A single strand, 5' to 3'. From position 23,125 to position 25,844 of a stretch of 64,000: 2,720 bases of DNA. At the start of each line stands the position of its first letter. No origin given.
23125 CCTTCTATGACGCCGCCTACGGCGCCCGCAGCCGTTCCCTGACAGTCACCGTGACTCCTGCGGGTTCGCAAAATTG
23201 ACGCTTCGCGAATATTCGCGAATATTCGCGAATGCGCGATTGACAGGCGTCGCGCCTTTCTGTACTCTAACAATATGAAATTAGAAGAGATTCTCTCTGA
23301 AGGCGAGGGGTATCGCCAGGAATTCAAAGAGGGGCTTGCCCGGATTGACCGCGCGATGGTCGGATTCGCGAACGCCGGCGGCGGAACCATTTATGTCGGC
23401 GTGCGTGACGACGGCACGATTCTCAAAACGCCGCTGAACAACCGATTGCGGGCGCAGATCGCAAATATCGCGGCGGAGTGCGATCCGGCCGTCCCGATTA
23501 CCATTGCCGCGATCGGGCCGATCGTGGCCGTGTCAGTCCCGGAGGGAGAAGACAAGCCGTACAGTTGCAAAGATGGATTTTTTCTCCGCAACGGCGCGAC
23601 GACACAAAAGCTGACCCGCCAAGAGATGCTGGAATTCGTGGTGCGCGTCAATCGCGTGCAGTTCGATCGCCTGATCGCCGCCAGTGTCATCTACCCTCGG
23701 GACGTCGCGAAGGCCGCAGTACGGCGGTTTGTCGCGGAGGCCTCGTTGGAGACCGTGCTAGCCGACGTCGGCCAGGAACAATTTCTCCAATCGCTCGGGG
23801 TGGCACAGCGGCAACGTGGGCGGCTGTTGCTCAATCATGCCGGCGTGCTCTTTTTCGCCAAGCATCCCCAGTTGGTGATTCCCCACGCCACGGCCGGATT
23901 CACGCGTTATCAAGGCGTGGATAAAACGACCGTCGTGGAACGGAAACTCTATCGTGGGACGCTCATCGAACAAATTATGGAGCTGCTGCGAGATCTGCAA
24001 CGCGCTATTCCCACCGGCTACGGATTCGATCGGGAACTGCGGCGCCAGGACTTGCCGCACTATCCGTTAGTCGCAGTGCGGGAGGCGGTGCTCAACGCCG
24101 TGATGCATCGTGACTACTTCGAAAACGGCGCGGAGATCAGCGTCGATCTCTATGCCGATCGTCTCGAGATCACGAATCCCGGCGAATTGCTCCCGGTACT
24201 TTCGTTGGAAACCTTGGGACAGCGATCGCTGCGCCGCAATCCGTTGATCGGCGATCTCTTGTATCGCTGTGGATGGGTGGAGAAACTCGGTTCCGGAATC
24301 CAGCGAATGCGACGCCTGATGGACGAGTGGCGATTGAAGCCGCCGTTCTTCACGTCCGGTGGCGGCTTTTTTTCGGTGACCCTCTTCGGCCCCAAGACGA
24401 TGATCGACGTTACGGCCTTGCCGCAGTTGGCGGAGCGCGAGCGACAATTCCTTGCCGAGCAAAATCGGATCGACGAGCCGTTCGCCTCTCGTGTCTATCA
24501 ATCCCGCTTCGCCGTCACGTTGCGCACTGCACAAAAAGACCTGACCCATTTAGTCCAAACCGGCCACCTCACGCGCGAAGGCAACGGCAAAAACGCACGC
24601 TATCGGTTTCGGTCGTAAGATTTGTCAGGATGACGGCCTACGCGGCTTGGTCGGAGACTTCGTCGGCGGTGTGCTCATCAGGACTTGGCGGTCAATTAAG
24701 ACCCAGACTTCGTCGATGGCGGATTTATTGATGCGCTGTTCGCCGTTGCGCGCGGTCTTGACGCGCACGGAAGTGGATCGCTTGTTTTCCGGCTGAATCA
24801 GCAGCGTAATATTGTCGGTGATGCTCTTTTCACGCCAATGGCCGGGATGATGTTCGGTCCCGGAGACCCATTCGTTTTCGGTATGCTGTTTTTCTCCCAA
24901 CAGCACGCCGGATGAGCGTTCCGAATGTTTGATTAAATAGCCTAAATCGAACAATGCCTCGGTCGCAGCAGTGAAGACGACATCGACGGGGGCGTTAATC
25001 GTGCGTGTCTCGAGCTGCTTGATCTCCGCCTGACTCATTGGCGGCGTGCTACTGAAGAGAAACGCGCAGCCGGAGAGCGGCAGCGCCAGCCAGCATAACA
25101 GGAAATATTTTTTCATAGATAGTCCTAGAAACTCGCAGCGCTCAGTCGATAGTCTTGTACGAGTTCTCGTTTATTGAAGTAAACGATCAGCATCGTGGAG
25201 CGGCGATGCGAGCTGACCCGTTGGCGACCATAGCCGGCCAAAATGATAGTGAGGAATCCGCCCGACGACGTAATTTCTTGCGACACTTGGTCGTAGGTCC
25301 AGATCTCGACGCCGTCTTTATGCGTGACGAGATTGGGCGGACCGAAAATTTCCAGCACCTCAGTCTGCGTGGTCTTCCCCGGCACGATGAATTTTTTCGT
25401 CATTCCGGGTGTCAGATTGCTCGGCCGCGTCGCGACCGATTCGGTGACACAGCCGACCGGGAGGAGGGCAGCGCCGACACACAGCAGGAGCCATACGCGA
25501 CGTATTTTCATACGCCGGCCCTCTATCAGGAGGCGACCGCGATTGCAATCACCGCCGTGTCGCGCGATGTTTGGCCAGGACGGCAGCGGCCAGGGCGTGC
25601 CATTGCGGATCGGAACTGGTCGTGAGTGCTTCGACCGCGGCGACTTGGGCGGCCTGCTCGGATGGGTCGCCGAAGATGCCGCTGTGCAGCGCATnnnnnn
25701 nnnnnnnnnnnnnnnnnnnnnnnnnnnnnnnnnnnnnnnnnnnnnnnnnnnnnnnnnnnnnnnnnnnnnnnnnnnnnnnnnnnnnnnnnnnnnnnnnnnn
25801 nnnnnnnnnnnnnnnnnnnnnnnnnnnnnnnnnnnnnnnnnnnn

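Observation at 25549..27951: Unusual fusion: caspase-like His-Cys peptidase domain + thioredoxin (WCGPC) + long helical-repeat tail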

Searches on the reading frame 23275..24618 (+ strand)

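Call 3: search_protein_families(library=pfam, proteins=[window:23275-24618:+], max_evalue=1)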
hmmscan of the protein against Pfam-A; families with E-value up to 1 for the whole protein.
window:23275-24618:+ (447 aa): 2 families
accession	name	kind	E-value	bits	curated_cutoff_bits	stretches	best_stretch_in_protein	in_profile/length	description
PF13749.12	HATPase_c_4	-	1.6e-22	79.8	26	1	285-370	1-89/89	Putative ATP-dependent DNA helicase recG C-terminal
PF04326.19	SLFN_AlbA_2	-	1.1e-12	49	25.3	1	17-113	7-117/118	Schlafen, AlbA_2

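Call 44: search_protein_families(library=padloc, proteins=[window:23275-24618:+], max_evalue=0.1)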
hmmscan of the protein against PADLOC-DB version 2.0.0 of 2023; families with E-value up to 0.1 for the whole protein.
window:23275-24618:+ (447 aa): 3 families
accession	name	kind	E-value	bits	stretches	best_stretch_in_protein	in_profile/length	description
PDLC02394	pAgo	-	6.8e-21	71.8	1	102-364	149-428/1121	-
PDLC02402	Aga_SIR2-PNTD1-PNTD2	-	6.1e-18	62.3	1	170-349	355-539/876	Class I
PDLC02418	Aga_SIR2-Kinase-PNTD1-PNTD2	-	2.5e-12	43.8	1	218-347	278-415/756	Class I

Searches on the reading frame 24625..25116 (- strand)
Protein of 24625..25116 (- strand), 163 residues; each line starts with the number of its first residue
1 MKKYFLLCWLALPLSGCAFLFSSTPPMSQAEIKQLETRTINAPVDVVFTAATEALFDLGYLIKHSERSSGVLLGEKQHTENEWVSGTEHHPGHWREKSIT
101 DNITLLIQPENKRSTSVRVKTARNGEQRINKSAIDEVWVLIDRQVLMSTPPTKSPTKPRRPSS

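Call 3: search_protein_families(library=pfam, proteins=[window:24625-25116:-], max_evalue=1)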
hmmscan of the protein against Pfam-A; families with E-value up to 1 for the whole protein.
window:24625-25116:- (163 aa): 1 family
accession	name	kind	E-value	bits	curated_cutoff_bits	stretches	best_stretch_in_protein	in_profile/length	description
PF08139.17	LPAM_1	-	0.12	13.3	20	1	1-18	1-18/18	Prokaryotic membrane lipoprotein lipid attachment site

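Call 4: search_protein_families(library=ncbifam, proteins=[window:24625-25116:-], max_evalue=1)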
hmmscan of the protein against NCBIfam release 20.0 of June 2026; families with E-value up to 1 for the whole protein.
window:24625-25116:- (163 aa): 2 families
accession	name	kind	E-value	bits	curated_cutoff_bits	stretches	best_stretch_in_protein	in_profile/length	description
NF002293.0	PRK01220.1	equivalog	0.095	12.7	115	1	103-138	28-63/99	malonate decarboxylase subunit delta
NF008048.1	PRK10781.1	equivalog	0.2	11.8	140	1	5-40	4-39/134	Rcs stress response system protein RcsF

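Call 44: search_protein_families(library=padloc, proteins=[window:24625-25116:-], max_evalue=0.1)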
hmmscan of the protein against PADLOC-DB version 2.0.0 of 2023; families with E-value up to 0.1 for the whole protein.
window:24625-25116:- (163 aa): 0 families

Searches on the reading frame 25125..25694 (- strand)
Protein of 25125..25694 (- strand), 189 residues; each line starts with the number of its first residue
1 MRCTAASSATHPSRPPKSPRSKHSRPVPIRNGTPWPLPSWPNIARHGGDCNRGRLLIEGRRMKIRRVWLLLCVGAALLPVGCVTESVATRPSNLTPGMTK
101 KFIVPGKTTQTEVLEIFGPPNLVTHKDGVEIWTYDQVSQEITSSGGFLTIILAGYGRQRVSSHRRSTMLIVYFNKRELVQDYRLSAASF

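Call 3: search_protein_families(library=pfam, proteins=[window:25125-25694:-], max_evalue=1)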
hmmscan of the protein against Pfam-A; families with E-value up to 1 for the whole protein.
window:25125-25694:- (189 aa): 2 families
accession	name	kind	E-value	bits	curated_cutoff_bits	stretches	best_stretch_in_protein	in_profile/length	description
PF04355.18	BamE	-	0.0095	16.2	23.2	1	104-181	13-69/71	Outer membrane protein assembly factor BamE domain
PF20094.4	GWxTD_dom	-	0.03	14.5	26.9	1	107-140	99-132/172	GWxTD domain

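Call 4: search_protein_families(library=ncbifam, proteins=[window:25125-25694:-], max_evalue=1)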
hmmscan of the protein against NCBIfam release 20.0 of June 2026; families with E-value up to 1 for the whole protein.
window:25125-25694:- (189 aa): 0 families
